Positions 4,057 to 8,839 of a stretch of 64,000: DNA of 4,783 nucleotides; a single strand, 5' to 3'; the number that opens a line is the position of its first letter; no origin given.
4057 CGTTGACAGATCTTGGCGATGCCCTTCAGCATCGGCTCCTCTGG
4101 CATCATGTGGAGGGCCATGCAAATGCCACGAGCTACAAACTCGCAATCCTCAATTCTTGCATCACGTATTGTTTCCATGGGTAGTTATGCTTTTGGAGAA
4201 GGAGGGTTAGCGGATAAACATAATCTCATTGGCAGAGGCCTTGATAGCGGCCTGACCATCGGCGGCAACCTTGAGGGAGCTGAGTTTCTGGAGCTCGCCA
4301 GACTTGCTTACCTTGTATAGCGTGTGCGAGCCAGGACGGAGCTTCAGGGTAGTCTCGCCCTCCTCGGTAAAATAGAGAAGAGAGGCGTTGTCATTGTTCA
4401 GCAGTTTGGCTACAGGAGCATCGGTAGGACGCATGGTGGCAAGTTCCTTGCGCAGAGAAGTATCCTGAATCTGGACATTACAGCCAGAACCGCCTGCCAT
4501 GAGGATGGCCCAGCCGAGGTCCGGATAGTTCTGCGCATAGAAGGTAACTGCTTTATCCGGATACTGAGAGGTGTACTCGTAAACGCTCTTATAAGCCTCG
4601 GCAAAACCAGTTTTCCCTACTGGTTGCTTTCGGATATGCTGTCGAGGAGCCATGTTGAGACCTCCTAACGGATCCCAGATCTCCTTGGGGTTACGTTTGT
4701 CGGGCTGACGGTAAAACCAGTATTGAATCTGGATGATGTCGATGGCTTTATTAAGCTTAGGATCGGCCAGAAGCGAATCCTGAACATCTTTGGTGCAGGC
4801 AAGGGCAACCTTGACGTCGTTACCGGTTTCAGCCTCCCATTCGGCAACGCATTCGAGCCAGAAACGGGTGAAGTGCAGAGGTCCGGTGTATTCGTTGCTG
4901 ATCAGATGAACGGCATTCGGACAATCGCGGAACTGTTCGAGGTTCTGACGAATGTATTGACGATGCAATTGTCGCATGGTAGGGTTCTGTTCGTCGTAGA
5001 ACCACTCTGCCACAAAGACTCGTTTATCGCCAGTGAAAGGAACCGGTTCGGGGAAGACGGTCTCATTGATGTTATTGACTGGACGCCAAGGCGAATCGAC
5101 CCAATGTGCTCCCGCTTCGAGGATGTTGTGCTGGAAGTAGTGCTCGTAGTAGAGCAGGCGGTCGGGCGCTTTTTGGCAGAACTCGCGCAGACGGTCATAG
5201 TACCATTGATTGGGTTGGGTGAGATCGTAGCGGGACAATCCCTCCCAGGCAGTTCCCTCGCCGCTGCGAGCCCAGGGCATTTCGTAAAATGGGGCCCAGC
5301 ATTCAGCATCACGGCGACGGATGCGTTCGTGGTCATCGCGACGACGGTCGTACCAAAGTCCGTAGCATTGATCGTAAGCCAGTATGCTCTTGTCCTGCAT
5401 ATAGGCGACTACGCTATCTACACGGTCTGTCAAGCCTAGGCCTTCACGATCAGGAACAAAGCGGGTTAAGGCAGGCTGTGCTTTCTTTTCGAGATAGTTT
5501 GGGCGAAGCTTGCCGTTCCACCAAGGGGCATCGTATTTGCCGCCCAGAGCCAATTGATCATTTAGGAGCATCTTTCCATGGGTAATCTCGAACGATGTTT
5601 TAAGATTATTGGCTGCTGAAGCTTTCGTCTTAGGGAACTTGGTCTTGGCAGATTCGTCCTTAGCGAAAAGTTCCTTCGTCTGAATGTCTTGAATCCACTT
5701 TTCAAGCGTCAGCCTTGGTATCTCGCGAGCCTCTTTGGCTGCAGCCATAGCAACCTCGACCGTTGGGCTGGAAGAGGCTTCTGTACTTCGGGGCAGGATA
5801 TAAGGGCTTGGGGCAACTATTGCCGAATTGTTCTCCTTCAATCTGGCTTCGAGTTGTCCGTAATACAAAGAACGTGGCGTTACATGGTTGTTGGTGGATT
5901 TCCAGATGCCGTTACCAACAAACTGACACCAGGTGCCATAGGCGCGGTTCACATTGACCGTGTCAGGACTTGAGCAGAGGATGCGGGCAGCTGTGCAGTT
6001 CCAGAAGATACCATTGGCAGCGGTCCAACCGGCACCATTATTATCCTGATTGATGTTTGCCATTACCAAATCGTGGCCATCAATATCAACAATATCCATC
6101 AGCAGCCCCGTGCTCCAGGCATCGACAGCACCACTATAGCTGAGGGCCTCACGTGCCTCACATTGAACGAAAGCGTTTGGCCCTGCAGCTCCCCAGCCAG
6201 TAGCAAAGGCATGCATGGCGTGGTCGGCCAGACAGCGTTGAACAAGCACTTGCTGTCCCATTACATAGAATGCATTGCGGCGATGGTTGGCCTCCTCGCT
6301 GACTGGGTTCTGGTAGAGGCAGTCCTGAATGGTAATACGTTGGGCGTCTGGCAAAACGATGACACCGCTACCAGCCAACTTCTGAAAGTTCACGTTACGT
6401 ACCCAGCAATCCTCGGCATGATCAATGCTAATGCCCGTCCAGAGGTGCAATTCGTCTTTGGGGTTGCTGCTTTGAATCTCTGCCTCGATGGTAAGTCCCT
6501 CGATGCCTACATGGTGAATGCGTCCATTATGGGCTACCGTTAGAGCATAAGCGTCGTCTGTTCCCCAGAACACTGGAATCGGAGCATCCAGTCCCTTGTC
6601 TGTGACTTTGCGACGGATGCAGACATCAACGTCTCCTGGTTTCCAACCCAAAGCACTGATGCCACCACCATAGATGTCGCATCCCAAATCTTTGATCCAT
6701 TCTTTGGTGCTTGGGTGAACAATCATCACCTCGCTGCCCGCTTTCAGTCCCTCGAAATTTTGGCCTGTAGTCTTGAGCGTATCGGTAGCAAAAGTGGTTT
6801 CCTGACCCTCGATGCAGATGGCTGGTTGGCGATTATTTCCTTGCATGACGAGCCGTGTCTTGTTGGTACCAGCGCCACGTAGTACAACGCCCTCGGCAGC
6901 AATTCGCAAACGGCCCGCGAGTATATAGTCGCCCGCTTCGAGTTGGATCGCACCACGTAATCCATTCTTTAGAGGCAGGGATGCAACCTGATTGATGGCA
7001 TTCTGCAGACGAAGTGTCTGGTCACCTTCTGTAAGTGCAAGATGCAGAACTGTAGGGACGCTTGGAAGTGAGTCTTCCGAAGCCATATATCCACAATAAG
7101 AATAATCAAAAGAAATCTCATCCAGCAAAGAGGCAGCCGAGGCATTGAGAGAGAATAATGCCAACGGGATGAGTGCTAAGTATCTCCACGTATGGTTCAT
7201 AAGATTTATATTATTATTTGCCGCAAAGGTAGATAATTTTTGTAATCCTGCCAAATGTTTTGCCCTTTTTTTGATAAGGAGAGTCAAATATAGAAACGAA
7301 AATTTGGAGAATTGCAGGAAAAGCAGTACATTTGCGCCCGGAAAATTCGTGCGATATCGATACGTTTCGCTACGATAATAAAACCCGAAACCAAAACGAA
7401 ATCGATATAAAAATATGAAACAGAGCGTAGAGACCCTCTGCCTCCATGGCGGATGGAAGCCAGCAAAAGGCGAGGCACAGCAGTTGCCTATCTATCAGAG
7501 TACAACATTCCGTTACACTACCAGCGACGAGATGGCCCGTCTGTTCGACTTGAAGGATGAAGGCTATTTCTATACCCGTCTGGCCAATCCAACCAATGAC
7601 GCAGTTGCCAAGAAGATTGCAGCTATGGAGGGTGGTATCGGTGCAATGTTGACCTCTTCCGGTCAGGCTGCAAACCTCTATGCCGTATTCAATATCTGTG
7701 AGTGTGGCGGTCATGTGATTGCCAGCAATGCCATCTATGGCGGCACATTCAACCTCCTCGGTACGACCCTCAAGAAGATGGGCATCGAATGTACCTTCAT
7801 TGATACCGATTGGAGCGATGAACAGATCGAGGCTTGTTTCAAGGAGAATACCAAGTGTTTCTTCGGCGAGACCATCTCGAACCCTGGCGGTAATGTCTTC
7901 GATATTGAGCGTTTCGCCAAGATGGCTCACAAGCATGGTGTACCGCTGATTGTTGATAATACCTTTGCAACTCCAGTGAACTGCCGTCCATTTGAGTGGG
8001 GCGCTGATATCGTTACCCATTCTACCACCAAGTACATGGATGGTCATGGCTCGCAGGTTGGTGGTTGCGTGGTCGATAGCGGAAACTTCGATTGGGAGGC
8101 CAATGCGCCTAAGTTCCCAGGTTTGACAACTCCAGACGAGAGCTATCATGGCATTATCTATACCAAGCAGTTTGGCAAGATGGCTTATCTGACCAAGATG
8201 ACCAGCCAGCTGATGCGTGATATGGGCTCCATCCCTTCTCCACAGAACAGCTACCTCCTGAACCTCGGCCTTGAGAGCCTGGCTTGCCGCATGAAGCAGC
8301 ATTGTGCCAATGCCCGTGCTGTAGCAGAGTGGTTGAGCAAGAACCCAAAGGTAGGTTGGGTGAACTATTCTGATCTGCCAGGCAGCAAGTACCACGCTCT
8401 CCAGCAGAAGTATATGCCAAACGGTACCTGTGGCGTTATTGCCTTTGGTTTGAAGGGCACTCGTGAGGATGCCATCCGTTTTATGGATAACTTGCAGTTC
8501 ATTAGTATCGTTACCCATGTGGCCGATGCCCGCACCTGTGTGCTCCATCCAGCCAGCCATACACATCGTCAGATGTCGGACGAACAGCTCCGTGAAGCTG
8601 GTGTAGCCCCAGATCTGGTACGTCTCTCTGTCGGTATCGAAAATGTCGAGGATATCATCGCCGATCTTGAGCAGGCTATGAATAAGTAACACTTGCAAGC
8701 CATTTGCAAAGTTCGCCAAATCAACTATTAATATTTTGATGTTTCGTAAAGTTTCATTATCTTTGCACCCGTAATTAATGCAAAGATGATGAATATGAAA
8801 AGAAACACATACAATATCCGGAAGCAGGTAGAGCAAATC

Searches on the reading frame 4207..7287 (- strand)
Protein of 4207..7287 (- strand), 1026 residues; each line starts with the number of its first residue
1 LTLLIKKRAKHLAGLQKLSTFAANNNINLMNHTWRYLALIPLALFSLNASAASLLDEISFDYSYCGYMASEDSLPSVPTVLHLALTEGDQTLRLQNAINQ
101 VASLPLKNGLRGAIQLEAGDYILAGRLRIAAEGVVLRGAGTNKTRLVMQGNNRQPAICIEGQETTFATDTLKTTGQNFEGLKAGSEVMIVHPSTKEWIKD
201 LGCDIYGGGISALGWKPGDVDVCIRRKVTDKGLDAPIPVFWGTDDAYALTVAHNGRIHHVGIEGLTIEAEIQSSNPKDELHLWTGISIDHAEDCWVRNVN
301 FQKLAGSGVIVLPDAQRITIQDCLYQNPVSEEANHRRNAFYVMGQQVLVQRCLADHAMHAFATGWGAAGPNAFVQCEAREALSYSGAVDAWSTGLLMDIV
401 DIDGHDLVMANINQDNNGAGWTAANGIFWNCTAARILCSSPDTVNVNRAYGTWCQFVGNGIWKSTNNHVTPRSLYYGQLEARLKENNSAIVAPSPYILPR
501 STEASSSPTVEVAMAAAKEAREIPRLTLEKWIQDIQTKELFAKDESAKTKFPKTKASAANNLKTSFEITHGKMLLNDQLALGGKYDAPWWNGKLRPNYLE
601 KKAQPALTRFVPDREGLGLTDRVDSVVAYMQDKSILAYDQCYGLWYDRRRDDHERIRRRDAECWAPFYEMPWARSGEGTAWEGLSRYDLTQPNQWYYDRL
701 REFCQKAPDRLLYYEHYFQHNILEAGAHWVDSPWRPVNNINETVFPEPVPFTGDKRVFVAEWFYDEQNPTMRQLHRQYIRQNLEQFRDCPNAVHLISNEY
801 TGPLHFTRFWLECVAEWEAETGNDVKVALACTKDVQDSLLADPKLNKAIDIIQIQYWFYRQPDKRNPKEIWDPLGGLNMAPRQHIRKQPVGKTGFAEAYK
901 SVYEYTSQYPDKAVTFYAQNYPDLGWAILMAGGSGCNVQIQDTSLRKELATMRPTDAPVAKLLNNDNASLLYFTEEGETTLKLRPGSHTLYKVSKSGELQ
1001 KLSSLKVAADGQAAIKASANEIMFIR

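Call 59: search_protein_families(library=pfam, proteins=[window:4207-7287:-], max_evalue=0.00001)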
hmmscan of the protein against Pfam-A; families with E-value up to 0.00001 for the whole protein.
window:4207-7287:- (1026 aa): 1 family
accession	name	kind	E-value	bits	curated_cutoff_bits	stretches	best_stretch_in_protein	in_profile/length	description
PF19815.4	DUF6298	-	2e-204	680.3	28.1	1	460-952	1-487/487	Family of unknown function (DUF6298)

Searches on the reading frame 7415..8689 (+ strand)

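Call 59: search_protein_families(library=pfam, proteins=[window:7415-8689:+], max_evalue=0.00001)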
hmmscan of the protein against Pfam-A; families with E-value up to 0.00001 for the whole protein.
window:7415-8689:+ (424 aa): 1 family
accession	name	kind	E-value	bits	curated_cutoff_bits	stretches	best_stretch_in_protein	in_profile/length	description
PF01053.26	Cys_Met_Meta_PP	-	1.7e-122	409.1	27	1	6-422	1-380/381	Cys/Met metabolism PLP-dependent enzyme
